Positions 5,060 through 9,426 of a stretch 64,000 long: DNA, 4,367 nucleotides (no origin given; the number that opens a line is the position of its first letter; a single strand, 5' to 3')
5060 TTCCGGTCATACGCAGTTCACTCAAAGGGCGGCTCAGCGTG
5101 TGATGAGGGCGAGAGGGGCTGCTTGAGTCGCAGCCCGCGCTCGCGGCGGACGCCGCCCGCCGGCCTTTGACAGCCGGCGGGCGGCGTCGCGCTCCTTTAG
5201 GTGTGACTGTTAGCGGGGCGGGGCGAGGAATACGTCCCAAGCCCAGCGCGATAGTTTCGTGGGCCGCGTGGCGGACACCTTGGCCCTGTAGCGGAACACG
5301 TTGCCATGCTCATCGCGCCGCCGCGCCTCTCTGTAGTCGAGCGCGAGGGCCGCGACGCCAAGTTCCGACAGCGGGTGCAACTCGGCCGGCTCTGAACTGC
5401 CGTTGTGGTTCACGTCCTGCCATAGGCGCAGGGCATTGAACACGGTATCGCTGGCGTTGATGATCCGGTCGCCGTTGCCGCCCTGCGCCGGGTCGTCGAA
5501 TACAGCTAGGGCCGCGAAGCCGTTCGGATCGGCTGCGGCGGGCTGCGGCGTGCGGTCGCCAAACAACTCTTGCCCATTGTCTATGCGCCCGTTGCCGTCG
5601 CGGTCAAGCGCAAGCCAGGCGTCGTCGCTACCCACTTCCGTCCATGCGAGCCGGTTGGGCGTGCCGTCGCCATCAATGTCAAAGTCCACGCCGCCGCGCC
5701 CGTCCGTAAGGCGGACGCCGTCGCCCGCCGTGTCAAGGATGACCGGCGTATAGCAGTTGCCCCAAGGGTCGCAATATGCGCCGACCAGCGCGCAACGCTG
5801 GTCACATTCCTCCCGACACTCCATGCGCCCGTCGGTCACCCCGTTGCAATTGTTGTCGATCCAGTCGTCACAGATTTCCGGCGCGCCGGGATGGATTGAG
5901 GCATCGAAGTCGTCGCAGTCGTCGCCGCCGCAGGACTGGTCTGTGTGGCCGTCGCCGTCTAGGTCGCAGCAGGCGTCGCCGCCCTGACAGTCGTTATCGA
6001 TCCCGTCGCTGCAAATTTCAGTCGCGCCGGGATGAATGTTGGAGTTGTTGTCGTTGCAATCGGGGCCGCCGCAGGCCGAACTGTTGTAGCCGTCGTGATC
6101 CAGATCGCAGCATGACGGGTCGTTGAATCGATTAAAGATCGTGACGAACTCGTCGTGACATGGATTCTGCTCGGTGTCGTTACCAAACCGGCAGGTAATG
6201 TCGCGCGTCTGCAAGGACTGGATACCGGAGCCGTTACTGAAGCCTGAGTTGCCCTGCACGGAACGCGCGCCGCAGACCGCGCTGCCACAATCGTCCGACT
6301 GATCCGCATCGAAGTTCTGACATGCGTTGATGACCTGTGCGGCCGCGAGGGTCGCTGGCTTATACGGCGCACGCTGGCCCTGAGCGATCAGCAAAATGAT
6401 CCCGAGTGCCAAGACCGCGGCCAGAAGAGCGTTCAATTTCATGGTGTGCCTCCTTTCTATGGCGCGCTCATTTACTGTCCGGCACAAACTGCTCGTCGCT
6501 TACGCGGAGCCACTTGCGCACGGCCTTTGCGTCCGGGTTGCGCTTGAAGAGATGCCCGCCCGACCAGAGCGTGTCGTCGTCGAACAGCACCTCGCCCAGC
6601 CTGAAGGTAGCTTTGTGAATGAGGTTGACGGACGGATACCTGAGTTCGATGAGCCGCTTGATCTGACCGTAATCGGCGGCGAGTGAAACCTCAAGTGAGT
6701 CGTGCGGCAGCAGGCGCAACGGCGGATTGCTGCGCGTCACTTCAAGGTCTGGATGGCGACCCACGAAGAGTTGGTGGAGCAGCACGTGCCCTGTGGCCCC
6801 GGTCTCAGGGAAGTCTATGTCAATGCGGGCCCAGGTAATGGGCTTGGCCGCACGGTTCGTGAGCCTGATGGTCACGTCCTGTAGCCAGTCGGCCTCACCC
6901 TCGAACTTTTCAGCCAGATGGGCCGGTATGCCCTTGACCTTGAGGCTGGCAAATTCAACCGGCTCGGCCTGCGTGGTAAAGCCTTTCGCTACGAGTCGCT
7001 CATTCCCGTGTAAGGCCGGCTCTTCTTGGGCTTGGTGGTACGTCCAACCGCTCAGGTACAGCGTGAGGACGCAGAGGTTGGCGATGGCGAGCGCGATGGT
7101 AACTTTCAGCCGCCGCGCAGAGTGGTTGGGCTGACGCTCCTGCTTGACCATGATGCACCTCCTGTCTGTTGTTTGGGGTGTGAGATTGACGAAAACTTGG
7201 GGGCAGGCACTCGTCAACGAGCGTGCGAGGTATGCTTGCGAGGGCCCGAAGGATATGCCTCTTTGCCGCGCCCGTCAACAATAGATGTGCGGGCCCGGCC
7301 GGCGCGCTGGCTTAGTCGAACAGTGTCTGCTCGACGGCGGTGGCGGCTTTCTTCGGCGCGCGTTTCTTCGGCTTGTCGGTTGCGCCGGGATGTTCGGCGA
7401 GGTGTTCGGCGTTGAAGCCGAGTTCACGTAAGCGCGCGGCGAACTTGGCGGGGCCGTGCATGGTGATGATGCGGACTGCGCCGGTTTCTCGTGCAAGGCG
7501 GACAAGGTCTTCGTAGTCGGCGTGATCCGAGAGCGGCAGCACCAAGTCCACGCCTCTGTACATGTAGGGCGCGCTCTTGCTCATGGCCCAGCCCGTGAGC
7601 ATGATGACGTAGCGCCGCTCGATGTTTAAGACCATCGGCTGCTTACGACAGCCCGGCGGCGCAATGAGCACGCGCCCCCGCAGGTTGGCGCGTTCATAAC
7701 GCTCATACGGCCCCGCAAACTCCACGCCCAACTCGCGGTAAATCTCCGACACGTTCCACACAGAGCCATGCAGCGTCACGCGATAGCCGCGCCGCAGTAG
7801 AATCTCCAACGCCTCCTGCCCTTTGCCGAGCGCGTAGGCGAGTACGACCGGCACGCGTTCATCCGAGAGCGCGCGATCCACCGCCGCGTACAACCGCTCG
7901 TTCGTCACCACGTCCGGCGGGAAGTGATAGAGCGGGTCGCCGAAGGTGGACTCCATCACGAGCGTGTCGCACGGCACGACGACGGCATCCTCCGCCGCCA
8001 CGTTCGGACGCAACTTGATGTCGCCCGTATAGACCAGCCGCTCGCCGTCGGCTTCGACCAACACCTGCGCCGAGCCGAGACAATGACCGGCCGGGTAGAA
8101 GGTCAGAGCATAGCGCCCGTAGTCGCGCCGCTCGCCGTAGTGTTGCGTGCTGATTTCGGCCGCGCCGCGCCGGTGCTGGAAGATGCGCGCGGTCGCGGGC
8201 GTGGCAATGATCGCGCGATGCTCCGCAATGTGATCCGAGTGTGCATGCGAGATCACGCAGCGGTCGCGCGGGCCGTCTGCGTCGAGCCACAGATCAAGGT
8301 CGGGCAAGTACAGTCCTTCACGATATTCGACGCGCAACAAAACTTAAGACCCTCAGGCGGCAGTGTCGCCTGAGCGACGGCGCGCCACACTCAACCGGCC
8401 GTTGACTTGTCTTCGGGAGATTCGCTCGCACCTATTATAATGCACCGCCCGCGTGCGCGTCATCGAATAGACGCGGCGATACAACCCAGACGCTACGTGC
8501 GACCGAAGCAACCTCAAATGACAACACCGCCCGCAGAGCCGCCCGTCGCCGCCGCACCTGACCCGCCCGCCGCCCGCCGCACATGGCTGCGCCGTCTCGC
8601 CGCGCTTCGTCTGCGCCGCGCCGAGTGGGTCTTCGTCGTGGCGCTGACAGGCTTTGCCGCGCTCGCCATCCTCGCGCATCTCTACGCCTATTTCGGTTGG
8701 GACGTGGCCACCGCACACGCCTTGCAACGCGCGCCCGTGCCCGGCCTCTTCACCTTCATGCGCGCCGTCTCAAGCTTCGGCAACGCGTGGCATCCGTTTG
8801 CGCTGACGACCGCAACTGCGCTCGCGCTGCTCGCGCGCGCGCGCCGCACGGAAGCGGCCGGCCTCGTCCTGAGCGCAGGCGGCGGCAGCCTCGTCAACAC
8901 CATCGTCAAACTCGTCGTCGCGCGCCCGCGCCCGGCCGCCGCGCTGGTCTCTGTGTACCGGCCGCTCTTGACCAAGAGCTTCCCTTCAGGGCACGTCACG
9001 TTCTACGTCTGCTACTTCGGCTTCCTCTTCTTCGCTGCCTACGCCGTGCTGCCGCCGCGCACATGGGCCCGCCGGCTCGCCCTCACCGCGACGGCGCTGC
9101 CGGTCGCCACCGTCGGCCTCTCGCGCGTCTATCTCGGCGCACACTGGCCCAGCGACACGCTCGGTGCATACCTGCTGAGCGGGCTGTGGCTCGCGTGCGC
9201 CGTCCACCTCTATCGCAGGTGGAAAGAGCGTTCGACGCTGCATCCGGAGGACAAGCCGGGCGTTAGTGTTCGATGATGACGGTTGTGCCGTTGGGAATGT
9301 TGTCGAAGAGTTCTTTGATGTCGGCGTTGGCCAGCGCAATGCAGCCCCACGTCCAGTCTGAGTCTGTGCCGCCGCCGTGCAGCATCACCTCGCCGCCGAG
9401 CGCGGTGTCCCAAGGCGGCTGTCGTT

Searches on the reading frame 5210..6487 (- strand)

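Call 13: search_protein_families(library=pfam, proteins=[window:5210-6487:-], max_evalue=0.0001)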
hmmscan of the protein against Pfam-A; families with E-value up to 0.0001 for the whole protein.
window:5210-6487:- (425 aa): 1 family
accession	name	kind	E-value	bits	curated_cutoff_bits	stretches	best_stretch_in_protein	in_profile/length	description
PF11617.13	Cu-binding_MopE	-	7.4e-23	80.9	27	2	190-219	1-29/30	Putative metal-binding motif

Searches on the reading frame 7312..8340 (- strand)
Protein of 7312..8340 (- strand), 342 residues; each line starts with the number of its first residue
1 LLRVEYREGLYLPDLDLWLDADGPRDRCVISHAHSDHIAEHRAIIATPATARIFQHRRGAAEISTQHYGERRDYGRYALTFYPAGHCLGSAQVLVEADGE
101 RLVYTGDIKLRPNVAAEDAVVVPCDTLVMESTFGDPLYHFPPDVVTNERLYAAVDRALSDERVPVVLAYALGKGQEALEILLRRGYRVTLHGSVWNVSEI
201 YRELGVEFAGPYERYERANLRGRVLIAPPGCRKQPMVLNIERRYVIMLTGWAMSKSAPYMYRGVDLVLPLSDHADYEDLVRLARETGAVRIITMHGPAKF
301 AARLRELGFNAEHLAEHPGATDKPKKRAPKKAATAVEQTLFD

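Call 12: search_protein_families(library=pfam, proteins=[window:7312-8340:-], max_evalue=0.0001)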
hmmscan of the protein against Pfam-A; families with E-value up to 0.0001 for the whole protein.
window:7312-8340:- (342 aa): 1 family
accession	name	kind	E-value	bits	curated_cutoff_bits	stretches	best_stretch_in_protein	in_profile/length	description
PF12706.13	Lactamase_B_2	-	1.6e-06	28.3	27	0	28-142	34-180/200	Beta-lactamase superfamily domain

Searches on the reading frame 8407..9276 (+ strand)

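Call 12: search_protein_families(library=pfam, proteins=[window:8407-9276:+], max_evalue=0.0001)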
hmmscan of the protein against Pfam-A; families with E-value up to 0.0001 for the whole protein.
window:8407-9276:+ (289 aa): 1 family
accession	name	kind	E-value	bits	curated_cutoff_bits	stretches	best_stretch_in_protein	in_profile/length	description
PF01569.27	PAP2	-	7.2e-18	65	27.2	1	151-271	3-127/130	PAP2 superfamily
